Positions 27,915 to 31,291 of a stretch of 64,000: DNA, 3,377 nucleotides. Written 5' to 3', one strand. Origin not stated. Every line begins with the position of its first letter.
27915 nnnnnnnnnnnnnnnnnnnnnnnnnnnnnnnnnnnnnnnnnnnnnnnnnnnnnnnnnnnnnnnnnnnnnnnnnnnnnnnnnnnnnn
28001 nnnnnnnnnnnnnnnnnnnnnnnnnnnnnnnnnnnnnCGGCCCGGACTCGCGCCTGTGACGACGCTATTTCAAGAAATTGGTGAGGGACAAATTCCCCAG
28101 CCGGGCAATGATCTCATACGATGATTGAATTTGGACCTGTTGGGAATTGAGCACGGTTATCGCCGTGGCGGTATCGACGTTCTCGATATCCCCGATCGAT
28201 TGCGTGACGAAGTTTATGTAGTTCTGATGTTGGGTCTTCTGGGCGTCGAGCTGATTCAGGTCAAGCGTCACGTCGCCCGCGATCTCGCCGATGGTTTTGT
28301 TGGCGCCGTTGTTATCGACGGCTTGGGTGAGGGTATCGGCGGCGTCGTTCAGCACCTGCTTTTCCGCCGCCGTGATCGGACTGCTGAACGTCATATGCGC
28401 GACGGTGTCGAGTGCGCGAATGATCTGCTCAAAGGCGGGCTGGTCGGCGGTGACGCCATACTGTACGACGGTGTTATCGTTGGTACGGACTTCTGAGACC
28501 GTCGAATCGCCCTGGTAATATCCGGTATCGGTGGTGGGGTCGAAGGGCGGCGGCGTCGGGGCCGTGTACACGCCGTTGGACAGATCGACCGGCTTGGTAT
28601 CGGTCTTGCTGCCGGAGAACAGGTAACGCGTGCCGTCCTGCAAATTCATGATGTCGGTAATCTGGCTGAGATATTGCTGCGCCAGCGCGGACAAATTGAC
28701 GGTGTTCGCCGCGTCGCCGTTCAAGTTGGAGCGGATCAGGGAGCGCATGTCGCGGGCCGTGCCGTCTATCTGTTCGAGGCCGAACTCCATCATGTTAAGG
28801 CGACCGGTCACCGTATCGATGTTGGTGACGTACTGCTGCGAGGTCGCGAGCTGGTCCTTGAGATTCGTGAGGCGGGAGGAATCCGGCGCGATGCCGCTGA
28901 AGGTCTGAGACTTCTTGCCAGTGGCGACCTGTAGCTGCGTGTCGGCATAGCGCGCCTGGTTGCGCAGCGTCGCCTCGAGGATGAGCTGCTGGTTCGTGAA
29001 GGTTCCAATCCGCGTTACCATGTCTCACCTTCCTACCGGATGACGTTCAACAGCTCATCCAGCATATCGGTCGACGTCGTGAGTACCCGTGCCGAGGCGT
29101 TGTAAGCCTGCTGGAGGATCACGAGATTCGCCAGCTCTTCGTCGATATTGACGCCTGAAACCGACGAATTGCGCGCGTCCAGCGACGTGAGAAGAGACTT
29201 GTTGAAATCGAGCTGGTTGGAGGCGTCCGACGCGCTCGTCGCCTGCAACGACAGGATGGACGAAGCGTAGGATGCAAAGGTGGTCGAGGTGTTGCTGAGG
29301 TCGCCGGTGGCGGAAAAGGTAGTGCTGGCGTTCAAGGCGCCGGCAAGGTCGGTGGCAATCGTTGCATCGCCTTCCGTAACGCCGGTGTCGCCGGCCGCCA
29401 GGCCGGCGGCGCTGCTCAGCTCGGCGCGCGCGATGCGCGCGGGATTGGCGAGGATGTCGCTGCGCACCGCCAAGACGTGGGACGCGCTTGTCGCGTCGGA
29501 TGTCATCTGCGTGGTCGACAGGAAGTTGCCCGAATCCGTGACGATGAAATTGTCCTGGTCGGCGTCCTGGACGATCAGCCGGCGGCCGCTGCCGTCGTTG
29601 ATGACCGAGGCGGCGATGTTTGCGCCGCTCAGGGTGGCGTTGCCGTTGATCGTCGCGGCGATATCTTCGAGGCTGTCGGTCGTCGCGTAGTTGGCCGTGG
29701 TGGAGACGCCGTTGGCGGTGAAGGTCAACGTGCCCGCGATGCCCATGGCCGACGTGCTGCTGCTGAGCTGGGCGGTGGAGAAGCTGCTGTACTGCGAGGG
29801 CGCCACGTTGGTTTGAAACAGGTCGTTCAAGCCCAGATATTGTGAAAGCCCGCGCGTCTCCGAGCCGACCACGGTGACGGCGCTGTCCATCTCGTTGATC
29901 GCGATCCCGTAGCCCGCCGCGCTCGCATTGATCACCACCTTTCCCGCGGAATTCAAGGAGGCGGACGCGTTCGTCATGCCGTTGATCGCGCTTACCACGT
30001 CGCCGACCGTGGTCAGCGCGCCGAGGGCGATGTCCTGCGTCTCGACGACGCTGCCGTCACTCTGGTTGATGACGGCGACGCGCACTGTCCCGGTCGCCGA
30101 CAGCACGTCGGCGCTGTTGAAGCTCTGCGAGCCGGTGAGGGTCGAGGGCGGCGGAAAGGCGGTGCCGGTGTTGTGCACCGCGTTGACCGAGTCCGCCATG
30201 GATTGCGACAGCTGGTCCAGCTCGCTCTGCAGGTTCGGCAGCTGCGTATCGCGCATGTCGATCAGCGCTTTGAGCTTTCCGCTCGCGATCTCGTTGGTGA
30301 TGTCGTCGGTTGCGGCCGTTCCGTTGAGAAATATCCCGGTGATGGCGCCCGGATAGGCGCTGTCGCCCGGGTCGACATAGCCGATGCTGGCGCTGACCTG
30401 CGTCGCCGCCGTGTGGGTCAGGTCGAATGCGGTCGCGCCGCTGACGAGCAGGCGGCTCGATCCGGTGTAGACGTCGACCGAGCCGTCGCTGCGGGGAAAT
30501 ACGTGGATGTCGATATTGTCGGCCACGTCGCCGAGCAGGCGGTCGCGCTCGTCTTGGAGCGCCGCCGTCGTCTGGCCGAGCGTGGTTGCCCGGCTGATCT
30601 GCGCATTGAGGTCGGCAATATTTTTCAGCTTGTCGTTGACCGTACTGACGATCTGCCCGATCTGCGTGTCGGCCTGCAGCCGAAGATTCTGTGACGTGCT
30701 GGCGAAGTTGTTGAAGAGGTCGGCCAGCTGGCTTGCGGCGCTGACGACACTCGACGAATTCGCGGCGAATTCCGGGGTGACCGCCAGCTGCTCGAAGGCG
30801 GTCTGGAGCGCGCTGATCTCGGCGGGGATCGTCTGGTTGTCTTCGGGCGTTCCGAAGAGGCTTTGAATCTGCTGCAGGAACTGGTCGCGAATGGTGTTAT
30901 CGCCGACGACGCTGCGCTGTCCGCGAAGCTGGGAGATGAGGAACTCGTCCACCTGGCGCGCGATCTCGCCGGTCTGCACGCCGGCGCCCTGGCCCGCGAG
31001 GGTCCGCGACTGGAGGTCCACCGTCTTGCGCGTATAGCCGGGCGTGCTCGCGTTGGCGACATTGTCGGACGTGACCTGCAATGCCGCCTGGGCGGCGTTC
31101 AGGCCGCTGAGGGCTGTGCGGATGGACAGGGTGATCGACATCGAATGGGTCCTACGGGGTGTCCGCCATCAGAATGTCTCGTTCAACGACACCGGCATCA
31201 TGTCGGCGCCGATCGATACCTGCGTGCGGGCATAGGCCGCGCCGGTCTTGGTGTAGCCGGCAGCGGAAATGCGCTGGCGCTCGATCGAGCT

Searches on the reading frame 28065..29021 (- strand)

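Call 15: search_protein_families(library=pfam, proteins=[window:28065-29021:-], max_evalue=0.01)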
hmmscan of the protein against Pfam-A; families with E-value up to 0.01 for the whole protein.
window:28065-29021:- (318 aa): 2 families
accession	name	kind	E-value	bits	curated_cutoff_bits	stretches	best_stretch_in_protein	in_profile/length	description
PF00700.27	Flagellin_C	-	1.1e-07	32.5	23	1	239-317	6-86/86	Bacterial flagellin C-terminal helical region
PF00669.25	Flagellin_N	-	5e-05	23.8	26.6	1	11-140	7-139/139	Bacterial flagellin N-terminal helical region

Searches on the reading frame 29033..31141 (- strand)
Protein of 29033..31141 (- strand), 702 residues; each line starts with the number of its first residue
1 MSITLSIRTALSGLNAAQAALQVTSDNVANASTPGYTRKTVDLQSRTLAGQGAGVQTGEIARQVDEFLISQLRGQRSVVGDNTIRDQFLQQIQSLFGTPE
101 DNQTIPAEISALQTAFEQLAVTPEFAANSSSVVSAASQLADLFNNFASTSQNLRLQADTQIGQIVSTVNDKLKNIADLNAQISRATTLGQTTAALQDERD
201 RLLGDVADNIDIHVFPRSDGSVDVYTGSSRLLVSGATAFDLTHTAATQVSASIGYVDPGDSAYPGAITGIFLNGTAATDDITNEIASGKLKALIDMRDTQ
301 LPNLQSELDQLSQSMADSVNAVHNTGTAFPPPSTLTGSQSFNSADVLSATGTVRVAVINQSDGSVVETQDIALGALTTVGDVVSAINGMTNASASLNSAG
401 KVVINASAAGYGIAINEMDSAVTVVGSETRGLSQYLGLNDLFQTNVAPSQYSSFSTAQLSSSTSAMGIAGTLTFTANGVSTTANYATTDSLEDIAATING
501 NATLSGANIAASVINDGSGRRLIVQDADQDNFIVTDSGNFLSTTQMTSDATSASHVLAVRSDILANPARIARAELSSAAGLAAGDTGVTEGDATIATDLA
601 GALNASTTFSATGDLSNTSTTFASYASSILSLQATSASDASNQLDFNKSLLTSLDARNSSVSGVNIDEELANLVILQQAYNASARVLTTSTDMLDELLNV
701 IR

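Call 15: search_protein_families(library=pfam, proteins=[window:29033-31141:-], max_evalue=0.01)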
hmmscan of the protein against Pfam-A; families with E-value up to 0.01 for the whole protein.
window:29033-31141:- (702 aa): 3 families
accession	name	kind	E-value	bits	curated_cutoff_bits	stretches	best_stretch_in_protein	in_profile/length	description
PF22638.1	FlgK_D1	-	2.3e-45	155.4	28.6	1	89-327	1-222/233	Flagellar hook-associated protein FlgK helical domain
PF00460.25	Flg_bb_rod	-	2.2e-10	40.7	20.7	1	7-37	1-31/31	Flagella basal body rod protein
PF06429.18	Flg_bbr_C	-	2.9e-10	39.9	23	1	661-699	7-45/46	Flagellar basal body rod FlgEFG protein C-terminal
